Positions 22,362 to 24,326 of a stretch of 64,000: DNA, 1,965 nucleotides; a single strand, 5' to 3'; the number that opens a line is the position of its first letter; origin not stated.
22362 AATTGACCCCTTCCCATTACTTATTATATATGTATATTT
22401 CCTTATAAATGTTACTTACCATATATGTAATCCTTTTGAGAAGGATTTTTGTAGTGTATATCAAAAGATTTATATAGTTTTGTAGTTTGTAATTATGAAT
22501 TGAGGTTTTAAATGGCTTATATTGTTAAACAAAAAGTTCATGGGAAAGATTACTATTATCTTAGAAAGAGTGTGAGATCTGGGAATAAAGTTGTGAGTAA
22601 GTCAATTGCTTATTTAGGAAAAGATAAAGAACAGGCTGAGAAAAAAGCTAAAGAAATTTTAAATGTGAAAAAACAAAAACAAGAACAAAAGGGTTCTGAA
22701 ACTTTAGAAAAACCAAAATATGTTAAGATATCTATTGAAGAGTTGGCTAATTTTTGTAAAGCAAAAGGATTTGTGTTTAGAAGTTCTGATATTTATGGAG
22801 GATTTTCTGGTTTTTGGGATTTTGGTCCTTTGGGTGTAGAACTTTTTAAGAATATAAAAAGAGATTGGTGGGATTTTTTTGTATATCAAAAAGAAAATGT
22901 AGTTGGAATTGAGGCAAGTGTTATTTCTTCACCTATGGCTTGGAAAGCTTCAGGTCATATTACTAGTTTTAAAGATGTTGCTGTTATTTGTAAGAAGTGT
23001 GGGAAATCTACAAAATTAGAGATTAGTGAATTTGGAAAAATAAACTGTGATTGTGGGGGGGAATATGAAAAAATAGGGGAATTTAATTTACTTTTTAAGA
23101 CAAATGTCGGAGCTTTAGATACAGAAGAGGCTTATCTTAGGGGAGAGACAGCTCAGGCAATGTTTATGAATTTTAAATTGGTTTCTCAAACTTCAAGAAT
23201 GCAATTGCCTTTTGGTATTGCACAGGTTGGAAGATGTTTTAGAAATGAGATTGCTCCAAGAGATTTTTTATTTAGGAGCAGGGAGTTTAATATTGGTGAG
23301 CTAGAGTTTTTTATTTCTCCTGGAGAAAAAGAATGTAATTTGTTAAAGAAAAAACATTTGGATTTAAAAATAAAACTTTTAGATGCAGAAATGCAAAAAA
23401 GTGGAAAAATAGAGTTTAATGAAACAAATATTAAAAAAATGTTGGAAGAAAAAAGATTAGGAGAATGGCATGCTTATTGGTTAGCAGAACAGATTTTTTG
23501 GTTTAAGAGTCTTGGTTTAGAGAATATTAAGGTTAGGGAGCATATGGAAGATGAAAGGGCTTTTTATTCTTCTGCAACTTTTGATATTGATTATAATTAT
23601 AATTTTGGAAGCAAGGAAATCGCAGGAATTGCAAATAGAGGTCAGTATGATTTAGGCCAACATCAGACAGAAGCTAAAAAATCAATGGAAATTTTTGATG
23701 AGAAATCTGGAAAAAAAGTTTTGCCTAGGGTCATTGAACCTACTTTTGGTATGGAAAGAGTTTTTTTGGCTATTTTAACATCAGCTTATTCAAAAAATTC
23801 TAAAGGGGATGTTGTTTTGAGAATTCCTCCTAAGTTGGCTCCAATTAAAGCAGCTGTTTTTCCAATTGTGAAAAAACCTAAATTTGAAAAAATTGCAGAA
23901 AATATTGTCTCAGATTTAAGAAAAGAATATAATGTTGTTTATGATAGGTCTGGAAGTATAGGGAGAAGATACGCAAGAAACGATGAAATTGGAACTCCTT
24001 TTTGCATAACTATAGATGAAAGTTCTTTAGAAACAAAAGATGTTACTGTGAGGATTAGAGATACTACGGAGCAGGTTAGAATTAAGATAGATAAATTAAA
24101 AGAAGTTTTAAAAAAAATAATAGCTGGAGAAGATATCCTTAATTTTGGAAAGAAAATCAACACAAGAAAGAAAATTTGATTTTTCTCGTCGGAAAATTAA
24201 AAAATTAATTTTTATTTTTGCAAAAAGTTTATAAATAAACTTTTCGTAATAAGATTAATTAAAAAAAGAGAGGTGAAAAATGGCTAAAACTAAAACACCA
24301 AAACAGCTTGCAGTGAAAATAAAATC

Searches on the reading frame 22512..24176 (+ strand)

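Call 61: search_protein_families(library=pfam, proteins=[window:22512-24176:+], max_evalue=0.001)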
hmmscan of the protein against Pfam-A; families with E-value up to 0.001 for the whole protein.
window:22512-24176:+ (555 aa): 2 families
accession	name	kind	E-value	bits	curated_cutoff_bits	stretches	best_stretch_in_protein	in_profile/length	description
PF03129.25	HGTP_anticodon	-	2.2e-20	73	21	1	446-535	1-93/94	Anticodon binding domain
PF00587.30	tRNA-synt_2b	-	1.2e-10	42.1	29.3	1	205-271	9-74/179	tRNA synthetase class II core domain (G, H, P, S and T)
